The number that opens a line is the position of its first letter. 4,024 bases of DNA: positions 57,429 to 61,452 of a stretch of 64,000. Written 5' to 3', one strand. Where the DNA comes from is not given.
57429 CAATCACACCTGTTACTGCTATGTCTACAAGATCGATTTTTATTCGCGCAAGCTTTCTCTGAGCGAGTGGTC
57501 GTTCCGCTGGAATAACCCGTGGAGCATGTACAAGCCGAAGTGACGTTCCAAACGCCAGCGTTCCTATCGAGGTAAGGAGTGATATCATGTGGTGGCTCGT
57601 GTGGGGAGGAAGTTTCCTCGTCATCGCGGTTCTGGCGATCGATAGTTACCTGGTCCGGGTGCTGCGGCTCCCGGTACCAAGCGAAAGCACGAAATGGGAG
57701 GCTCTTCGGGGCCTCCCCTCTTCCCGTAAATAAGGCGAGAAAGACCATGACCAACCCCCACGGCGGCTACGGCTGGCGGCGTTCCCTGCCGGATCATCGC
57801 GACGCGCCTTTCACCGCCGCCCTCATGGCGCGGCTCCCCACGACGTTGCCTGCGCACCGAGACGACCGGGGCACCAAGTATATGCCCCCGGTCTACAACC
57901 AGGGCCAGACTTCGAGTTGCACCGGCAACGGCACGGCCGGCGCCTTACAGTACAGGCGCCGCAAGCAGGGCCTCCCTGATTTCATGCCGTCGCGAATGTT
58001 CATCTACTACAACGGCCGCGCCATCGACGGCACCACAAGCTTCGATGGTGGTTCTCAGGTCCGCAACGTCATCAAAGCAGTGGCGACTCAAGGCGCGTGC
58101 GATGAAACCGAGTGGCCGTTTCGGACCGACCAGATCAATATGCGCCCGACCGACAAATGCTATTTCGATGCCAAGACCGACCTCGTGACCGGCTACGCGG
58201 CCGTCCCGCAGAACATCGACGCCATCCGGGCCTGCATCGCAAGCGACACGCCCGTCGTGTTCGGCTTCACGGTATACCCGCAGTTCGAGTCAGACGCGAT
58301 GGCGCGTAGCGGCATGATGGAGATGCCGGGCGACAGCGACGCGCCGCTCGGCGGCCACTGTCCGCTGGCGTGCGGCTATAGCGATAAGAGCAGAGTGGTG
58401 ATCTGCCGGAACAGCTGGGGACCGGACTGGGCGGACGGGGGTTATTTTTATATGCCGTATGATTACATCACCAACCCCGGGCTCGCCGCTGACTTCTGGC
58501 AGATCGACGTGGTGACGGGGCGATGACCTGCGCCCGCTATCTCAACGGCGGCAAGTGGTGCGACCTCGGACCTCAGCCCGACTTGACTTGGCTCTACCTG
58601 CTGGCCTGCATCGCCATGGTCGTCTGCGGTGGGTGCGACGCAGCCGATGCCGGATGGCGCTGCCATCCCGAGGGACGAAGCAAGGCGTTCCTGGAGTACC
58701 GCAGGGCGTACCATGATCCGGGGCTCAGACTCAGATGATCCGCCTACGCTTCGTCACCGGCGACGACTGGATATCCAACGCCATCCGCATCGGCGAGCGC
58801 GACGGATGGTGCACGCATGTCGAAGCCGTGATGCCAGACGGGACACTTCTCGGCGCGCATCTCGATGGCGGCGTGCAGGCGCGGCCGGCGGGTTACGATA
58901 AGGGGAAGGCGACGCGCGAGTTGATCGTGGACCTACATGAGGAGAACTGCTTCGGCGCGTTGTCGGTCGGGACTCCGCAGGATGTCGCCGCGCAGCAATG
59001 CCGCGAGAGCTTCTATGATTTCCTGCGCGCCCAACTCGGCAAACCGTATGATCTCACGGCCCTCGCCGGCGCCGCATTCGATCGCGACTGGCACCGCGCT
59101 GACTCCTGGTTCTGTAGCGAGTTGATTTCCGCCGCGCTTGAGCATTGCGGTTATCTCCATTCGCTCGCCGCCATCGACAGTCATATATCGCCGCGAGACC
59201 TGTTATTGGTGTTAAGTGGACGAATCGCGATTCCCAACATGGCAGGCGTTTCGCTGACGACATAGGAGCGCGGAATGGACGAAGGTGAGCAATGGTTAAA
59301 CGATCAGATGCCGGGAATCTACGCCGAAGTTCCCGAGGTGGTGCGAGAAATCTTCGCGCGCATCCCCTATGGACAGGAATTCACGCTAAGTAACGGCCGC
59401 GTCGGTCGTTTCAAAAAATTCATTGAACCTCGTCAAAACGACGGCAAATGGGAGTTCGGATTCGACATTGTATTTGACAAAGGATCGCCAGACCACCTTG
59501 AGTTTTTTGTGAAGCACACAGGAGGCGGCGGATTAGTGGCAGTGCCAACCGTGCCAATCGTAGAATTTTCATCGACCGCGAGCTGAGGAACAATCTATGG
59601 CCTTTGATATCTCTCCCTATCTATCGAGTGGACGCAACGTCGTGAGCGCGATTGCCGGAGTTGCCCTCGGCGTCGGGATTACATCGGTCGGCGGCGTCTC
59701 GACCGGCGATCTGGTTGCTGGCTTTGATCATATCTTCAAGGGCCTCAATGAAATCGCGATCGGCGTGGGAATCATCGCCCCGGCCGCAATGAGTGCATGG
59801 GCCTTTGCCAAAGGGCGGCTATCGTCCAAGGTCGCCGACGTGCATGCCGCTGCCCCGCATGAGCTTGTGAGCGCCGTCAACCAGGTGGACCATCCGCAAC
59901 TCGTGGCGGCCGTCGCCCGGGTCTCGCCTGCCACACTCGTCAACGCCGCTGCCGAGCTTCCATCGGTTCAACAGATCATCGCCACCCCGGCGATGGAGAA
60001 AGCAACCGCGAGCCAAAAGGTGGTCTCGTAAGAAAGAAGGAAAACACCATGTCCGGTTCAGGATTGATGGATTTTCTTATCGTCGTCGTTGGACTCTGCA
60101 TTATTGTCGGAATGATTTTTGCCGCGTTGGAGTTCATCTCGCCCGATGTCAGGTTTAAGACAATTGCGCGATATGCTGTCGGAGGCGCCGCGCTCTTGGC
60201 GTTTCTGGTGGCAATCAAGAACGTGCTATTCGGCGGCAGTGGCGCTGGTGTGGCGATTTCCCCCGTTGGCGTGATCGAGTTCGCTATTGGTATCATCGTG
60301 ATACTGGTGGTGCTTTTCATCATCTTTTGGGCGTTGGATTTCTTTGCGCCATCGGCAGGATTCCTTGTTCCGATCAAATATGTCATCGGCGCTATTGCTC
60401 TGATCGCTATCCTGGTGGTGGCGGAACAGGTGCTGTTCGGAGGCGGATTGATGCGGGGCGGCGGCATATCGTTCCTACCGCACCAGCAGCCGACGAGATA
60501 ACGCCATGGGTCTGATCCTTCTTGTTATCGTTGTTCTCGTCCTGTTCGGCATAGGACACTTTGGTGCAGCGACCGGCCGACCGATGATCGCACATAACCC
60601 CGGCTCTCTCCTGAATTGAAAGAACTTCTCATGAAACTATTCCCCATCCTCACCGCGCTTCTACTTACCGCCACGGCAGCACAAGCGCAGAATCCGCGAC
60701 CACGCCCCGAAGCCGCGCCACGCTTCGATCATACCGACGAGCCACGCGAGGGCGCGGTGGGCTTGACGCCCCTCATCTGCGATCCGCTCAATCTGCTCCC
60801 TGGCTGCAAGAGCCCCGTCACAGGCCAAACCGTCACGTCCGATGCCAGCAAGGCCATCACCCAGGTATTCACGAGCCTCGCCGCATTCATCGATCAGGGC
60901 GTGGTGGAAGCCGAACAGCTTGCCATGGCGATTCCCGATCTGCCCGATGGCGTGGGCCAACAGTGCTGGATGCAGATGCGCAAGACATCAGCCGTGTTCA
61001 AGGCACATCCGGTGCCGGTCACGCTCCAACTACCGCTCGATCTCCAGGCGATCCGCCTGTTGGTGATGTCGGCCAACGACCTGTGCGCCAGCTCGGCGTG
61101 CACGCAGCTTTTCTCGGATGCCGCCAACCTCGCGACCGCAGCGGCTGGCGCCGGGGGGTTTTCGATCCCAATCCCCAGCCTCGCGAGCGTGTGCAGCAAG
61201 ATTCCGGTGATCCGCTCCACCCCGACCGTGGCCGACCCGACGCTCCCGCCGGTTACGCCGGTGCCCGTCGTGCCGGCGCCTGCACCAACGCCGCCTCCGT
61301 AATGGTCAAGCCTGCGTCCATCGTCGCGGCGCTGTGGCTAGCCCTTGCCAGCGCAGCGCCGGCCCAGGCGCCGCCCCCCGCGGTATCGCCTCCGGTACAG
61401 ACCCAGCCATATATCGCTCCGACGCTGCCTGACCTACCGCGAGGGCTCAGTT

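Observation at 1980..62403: Bipartite element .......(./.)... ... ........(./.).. recurs nine times, always pointing toward the next gene or module start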

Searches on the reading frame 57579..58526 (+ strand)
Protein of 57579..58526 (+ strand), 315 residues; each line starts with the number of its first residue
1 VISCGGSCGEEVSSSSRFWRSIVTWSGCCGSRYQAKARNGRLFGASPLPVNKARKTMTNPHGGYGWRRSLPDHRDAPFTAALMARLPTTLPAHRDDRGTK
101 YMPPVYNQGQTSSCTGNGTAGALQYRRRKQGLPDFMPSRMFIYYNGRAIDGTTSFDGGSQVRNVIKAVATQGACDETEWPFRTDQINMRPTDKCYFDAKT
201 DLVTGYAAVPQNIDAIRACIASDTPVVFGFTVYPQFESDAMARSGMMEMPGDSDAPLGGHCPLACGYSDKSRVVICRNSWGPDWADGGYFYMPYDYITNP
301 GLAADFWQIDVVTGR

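Call 22: search_protein_families(library=pfam, proteins=[window:57579-58526:+], max_evalue=0.01)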
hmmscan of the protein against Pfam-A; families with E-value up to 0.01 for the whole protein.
window:57579-58526:+ (315 aa): 1 family
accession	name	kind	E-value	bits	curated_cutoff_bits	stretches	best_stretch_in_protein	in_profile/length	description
PF00112.29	Peptidase_C1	-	5.6e-13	49.9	20.7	1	90-295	1-205/220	Papain family cysteine protease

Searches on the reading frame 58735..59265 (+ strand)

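Call 22: search_protein_families(library=pfam, proteins=[window:58735-59265:+], max_evalue=0.01)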
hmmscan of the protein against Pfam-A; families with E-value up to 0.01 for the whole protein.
window:58735-59265:+ (176 aa): 0 families

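Call 24: search_protein_families(library=phrogs, proteins=[window:58735-59265:+], max_evalue=0.01)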
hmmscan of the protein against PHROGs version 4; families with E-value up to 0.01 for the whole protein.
window:58735-59265:+ (176 aa): 1 family
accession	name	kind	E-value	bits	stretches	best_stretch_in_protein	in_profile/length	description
phrog_1128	-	moron, auxiliary metabolic gene and host takeover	9.3e-14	52.4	1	6-157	29-165/381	enoyl-CoA hydratase/carnithine racemase-like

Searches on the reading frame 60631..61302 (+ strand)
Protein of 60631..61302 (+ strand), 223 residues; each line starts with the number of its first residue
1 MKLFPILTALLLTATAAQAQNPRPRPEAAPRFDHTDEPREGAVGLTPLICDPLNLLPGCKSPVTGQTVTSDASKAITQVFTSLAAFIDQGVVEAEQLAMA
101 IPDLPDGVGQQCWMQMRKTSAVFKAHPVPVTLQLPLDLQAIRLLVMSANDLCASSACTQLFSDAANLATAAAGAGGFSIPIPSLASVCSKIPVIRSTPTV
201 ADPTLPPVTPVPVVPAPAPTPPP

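Call 22: search_protein_families(library=pfam, proteins=[window:60631-61302:+], max_evalue=0.01)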
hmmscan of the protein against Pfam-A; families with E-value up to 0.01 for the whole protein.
window:60631-61302:+ (223 aa): 1 family
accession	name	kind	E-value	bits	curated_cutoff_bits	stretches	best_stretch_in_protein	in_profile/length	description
PF00879.23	Defensin_propep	-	0.0037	18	23.6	1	1-30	1-30/51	Defensin propeptide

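Call 24: search_protein_families(library=phrogs, proteins=[window:60631-61302:+], max_evalue=0.01)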
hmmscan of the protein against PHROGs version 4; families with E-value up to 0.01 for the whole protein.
window:60631-61302:+ (223 aa): 0 families
